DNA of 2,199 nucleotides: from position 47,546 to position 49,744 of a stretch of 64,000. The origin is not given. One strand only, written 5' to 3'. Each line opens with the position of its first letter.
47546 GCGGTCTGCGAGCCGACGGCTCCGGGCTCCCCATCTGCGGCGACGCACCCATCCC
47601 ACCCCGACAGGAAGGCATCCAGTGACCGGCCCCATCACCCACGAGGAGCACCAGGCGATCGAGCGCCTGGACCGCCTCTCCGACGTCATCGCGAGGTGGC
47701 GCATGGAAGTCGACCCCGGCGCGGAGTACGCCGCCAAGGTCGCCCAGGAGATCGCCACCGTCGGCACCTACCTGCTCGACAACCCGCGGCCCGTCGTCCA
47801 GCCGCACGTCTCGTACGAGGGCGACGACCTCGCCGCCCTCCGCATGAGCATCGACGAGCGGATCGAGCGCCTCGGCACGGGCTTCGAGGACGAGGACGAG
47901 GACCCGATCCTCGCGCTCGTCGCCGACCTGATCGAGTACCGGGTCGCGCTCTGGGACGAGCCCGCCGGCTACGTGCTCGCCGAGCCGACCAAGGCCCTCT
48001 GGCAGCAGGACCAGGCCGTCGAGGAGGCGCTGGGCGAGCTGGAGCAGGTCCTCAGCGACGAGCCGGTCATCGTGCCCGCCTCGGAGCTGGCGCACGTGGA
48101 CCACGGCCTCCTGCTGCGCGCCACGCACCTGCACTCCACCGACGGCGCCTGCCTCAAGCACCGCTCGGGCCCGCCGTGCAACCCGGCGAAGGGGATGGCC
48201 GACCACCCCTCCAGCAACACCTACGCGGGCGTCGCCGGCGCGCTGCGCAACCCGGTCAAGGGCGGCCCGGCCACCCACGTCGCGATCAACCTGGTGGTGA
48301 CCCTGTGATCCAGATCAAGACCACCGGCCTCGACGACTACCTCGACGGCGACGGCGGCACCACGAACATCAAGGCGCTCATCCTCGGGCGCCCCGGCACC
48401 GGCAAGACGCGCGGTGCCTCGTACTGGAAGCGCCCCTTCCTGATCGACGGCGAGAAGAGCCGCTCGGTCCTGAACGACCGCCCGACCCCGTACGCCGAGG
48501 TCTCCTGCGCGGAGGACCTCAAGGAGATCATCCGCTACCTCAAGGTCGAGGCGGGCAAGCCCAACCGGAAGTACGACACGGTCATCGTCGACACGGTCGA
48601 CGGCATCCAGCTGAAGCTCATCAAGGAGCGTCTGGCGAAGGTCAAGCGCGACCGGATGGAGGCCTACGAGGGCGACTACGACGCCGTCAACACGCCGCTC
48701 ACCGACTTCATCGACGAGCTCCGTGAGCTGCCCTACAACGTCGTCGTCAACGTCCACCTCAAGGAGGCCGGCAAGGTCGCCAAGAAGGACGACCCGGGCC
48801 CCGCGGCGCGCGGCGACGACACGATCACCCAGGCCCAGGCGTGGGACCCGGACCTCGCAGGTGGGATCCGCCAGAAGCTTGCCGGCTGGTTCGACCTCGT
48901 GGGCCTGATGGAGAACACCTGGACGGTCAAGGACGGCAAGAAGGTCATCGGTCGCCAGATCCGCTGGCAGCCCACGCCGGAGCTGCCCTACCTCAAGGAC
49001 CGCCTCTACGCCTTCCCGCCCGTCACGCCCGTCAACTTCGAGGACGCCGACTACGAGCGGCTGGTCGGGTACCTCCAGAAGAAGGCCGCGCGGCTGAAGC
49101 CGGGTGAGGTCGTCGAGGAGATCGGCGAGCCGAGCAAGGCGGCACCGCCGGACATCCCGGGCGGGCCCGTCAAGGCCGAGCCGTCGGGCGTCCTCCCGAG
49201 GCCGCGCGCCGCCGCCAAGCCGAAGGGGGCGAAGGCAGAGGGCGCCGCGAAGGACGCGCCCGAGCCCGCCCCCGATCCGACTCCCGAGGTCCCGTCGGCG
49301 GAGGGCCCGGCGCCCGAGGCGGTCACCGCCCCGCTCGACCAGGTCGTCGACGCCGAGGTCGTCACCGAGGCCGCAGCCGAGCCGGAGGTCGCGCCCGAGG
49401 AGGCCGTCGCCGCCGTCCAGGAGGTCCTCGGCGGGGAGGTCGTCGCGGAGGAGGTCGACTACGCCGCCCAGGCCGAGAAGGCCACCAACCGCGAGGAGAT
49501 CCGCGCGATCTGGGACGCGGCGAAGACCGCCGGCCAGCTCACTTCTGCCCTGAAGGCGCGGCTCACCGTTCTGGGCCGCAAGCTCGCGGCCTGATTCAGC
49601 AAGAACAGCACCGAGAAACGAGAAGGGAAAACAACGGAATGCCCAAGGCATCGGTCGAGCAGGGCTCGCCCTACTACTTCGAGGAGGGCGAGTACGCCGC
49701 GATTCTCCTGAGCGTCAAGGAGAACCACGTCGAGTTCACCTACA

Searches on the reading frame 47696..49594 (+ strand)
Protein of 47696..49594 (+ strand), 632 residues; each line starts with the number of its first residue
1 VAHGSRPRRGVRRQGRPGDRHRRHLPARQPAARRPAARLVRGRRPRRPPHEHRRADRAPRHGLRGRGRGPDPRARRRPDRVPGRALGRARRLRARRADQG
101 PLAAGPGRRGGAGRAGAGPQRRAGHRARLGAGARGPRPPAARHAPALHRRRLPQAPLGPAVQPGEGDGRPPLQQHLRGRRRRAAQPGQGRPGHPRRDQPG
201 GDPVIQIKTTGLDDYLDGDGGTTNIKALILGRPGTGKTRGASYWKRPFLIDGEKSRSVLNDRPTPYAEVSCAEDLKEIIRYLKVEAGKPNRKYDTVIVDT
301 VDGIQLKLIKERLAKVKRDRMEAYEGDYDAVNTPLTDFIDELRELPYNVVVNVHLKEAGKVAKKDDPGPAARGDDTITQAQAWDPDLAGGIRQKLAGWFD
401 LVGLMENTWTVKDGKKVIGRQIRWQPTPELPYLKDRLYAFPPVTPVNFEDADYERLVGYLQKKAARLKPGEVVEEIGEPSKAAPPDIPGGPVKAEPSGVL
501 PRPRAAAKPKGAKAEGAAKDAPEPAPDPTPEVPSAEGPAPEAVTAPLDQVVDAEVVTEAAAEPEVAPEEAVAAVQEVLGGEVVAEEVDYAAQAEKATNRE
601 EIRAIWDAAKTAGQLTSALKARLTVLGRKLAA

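Call 20: search_protein_families(library=pfam, proteins=[window:47696-49594:+], max_evalue=0.01)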
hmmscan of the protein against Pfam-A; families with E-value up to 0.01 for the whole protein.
window:47696-49594:+ (632 aa): 1 family
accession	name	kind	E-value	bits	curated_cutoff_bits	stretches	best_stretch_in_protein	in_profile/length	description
PF13479.12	AAA_24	-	1.3e-22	81.1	27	1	224-419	2-182/195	AAA domain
